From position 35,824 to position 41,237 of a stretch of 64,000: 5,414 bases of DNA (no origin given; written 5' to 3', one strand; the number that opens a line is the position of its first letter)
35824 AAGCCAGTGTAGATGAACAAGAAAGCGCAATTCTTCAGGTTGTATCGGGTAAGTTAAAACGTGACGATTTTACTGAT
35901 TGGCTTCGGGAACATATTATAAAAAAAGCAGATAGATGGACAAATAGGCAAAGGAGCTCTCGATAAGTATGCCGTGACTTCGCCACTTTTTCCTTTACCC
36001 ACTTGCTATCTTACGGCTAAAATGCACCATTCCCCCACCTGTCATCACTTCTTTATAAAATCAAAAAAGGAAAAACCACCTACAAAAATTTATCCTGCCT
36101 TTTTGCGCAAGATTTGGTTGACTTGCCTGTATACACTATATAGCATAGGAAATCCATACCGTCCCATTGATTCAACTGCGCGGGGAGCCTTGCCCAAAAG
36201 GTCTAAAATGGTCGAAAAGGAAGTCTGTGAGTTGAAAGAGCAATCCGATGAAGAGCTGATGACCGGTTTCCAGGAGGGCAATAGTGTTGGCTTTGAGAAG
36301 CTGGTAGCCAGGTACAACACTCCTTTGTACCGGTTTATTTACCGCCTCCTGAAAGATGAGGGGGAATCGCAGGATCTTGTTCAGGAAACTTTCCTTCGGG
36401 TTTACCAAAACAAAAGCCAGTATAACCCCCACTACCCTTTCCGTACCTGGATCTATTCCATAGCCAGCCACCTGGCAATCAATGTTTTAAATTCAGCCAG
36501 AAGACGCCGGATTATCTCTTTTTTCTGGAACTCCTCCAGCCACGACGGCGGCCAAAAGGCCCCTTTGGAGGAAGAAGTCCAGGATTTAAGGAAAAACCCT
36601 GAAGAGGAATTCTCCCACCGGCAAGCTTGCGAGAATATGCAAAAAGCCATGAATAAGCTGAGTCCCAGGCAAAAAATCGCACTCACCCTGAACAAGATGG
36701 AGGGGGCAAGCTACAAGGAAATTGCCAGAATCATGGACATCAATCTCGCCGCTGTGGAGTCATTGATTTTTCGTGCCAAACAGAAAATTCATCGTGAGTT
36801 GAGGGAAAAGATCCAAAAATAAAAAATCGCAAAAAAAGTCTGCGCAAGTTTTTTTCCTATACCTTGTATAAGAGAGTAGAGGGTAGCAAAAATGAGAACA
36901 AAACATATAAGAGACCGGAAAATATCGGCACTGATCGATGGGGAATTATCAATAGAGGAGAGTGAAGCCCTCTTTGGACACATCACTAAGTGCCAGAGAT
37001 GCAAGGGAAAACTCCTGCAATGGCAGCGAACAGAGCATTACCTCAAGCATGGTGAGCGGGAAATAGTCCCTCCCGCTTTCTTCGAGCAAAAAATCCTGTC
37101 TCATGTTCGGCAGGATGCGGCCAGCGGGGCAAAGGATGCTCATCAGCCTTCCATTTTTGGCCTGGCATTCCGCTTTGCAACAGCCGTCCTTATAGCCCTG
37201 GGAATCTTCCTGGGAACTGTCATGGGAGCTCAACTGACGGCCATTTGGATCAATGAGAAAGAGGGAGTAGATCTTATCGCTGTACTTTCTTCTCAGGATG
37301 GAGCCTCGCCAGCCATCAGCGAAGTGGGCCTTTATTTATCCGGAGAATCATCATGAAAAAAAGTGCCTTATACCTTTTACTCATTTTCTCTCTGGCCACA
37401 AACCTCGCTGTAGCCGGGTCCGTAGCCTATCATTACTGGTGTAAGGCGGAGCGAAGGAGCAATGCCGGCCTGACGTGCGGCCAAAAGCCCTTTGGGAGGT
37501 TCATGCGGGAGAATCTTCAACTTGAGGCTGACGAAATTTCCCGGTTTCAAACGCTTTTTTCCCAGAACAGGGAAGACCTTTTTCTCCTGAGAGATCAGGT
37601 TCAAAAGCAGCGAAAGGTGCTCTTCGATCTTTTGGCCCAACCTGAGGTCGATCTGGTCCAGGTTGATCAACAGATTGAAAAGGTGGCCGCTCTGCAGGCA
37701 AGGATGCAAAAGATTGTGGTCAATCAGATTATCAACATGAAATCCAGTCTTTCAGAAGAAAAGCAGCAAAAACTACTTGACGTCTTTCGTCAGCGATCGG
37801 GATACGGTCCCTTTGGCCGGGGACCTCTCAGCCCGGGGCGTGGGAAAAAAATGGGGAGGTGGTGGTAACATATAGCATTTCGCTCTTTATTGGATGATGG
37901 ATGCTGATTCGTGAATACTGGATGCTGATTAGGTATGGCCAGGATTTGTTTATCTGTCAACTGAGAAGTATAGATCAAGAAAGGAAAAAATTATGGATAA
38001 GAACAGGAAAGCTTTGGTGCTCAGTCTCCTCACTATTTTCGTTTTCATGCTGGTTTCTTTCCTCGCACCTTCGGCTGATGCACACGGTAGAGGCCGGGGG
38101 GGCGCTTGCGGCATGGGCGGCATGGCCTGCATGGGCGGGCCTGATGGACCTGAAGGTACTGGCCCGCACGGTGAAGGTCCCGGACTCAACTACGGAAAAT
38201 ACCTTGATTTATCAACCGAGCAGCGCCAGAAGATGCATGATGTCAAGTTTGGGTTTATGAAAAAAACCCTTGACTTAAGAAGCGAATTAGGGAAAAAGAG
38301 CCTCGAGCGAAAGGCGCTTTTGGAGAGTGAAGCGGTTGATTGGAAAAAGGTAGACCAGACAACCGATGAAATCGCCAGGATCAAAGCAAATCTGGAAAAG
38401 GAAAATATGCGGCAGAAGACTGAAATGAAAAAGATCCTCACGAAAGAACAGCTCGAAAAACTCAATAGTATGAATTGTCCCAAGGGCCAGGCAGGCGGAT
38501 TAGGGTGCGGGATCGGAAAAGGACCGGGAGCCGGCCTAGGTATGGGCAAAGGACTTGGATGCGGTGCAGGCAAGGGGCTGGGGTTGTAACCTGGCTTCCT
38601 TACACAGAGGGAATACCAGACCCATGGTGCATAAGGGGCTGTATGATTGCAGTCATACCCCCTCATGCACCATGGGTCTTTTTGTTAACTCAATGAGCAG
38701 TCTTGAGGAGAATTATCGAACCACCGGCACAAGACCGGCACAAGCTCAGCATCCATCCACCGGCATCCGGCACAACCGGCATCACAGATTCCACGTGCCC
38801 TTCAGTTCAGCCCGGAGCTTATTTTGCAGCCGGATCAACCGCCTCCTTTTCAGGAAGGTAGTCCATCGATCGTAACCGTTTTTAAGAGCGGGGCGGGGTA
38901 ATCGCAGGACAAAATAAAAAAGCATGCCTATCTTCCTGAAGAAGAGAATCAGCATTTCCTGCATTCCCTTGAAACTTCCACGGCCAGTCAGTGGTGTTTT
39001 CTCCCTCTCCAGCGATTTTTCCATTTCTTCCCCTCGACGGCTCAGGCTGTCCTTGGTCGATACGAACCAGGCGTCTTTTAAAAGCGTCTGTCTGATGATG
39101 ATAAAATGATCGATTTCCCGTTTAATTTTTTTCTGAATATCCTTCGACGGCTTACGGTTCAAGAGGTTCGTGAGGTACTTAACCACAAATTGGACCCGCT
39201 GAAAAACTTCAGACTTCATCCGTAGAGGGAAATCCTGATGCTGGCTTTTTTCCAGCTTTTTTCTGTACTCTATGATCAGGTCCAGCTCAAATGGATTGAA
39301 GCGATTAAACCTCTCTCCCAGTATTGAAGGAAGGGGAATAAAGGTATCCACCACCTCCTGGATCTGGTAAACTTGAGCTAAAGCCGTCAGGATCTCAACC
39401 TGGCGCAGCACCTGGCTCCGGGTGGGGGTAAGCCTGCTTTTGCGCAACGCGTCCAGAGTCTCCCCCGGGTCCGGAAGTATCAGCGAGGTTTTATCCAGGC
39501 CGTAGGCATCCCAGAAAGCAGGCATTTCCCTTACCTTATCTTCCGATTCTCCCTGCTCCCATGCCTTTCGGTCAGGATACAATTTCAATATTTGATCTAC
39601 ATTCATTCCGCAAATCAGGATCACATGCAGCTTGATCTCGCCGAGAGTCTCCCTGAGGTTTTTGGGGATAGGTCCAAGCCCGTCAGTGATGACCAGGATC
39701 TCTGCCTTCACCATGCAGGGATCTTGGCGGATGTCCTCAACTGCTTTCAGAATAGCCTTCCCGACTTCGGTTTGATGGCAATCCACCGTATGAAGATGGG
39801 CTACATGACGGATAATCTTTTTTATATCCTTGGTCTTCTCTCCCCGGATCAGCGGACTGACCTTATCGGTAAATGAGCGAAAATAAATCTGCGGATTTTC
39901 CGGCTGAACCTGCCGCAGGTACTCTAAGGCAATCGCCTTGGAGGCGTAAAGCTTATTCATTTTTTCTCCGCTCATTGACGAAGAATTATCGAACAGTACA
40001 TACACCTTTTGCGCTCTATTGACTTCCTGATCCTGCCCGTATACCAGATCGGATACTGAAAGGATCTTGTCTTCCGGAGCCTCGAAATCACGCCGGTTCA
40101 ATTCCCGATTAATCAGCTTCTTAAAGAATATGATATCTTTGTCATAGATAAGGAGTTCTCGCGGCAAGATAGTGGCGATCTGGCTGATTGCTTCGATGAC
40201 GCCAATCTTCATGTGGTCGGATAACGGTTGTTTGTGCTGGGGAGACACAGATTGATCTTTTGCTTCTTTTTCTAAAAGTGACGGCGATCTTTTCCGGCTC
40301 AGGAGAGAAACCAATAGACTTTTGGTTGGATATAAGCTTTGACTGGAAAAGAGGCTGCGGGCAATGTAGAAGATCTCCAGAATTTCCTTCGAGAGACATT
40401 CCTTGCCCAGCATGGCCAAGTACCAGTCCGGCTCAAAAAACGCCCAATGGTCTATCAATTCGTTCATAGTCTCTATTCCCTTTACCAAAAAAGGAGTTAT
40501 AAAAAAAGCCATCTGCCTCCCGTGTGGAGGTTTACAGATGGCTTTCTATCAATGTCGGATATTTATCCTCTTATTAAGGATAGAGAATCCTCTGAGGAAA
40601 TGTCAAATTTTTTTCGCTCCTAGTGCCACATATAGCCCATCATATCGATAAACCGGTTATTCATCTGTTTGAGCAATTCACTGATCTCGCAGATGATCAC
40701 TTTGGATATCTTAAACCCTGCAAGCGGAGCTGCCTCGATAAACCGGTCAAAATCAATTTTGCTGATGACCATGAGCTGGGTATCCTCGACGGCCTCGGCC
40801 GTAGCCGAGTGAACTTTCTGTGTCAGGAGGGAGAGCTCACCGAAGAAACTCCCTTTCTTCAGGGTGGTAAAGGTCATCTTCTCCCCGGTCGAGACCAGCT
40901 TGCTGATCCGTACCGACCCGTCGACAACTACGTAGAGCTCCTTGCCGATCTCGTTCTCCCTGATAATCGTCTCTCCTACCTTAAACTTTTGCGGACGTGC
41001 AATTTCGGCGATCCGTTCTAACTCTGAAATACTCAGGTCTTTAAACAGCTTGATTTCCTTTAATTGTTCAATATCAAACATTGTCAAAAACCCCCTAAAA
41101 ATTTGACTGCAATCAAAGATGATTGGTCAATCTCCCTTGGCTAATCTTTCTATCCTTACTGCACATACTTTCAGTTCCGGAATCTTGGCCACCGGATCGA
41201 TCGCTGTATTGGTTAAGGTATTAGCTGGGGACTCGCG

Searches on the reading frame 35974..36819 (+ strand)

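Call 18: search_protein_families(library=pfam, proteins=[window:35974-36819:+], max_evalue=0.00001)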
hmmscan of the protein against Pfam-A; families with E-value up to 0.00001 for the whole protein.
window:35974-36819:+ (282 aa): 5 families
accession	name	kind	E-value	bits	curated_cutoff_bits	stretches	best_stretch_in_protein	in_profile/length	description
PF08281.18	Sigma70_r4_2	-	2e-16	59.8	25.7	1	220-272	2-54/54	Sigma-70, region 4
PF04542.20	Sigma70_r2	-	4.3e-15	55.7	24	1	110-178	1-71/71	Sigma-70 region 2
PF07638.17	Sigma70_ECF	-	1.8e-09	38.2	21.1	1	94-277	6-184/185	ECF sigma factor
PF04545.22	Sigma70_r4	-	1.2e-07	31.6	24.1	1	225-272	1-48/50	Sigma-70, region 4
PF22233.2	PhyR_sigma-like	-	1e-06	28.9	27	1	228-275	3-50/50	Response regulator PhyR, sigma-like domain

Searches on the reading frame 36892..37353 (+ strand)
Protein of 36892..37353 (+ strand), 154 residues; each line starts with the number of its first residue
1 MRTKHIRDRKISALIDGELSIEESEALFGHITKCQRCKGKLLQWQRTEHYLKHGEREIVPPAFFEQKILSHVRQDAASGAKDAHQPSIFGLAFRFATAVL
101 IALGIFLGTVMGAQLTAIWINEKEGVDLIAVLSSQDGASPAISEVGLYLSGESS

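Call 19: search_protein_families(library=pfam, proteins=[window:36892-37353:+], max_evalue=0.00001)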
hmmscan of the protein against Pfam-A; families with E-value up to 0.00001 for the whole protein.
window:36892-37353:+ (154 aa): 0 families

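Call 50: search_protein_families(library=pfam, proteins=[window:36892-37353:+], max_evalue=0.001)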
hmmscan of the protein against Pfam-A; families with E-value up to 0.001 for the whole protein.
window:36892-37353:+ (154 aa): 1 family
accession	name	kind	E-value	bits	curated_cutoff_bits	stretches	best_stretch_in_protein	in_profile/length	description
PF13490.11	zf-HC2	-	8.2e-05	23.1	22.2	1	9-37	6-34/35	Putative zinc-finger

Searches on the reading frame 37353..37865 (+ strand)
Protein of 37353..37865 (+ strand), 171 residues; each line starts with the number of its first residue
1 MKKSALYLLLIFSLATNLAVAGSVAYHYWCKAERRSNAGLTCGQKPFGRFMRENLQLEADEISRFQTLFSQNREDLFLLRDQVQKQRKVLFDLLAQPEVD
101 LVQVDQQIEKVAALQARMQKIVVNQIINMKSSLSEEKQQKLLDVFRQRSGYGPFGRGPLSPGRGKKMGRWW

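Call 19: search_protein_families(library=pfam, proteins=[window:37353-37865:+], max_evalue=0.00001)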
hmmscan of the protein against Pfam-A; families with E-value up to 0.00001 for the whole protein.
window:37353-37865:+ (171 aa): 1 family
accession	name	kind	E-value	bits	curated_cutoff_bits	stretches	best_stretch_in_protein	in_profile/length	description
PF13801.11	Metal_resist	-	6.1e-14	52.7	29.2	1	13-139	2-124/125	Heavy-metal resistance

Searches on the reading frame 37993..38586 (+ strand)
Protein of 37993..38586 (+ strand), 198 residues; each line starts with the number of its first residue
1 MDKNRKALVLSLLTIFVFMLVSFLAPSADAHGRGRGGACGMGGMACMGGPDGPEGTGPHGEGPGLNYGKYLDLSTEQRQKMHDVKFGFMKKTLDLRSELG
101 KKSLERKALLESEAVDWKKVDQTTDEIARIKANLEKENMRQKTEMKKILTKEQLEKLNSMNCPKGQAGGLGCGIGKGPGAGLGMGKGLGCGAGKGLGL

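Call 19: search_protein_families(library=pfam, proteins=[window:37993-38586:+], max_evalue=0.00001)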
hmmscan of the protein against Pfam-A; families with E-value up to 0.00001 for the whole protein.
window:37993-38586:+ (198 aa): 1 family
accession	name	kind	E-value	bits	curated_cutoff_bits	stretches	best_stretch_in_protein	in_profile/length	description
PF13801.11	Metal_resist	-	4e-09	37.1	29.2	1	38-153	10-122/125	Heavy-metal resistance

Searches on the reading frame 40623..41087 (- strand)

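Call 9: search_protein_families(library=pfam, proteins=[window:40623-41087:-])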
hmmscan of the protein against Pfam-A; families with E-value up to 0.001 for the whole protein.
window:40623-41087:- (155 aa): 1 family
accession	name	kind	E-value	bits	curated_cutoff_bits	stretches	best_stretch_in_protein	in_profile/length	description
PF00027.35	cNMP_binding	-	1.7e-23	82.8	27.5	1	33-118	2-87/89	Cyclic nucleotide-binding domain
